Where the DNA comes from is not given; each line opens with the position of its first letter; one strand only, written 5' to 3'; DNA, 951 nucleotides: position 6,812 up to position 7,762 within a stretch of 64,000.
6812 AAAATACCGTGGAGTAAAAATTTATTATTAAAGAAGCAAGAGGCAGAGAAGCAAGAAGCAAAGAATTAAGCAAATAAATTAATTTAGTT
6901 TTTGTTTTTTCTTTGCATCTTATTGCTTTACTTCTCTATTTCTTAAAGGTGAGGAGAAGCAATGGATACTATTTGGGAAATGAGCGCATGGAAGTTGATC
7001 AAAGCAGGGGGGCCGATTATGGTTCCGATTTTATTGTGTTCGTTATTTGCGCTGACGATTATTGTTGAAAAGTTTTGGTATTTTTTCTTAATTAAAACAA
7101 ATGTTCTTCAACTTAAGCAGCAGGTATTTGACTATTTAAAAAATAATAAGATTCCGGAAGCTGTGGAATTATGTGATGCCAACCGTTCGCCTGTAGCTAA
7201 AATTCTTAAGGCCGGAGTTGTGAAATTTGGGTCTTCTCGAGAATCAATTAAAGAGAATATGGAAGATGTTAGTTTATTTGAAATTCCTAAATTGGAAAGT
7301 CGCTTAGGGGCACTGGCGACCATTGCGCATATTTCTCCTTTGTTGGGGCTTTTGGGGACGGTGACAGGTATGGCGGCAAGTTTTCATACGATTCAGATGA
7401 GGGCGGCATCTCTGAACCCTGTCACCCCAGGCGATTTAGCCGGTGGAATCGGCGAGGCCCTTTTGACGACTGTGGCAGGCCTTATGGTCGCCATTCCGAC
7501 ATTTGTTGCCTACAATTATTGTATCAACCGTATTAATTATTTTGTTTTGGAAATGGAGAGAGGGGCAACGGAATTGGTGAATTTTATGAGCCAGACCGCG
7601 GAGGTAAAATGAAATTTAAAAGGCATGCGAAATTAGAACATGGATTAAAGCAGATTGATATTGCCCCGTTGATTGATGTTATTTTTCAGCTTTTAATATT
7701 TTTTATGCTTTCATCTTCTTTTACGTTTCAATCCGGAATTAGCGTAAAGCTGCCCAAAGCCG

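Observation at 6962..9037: ExbB-ExbD-TonB-like motor module placed directly upstream of the type IV pilus assembly cluster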

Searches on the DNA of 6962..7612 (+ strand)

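Call 82: search_rna_families(sources=[L003, L005, L010, L013, L019, L025, L027], threshold=gathering)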
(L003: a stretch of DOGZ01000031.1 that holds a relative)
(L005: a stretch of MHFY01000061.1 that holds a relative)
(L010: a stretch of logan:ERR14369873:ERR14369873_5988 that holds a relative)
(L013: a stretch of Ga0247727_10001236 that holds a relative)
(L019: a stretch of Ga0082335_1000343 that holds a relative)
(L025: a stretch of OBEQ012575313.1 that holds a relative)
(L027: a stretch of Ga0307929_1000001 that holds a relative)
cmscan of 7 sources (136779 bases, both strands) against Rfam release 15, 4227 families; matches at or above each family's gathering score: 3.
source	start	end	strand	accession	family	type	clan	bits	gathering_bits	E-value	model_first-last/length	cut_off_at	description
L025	8882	8954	+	RF00005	tRNA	Gene; tRNA;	CL00001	69.5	29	9.1e-13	1-71/71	no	tRNA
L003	19656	19741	+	RF01051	c-di-GMP-I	Cis-reg; riboswitch;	CL00126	64.1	35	6.6e-10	1-87/87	no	c-di-GMP-I riboswitch aptamer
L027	12982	13054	+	RF00005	tRNA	Gene; tRNA;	CL00001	60.9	29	2.2e-10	1-71/71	no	tRNA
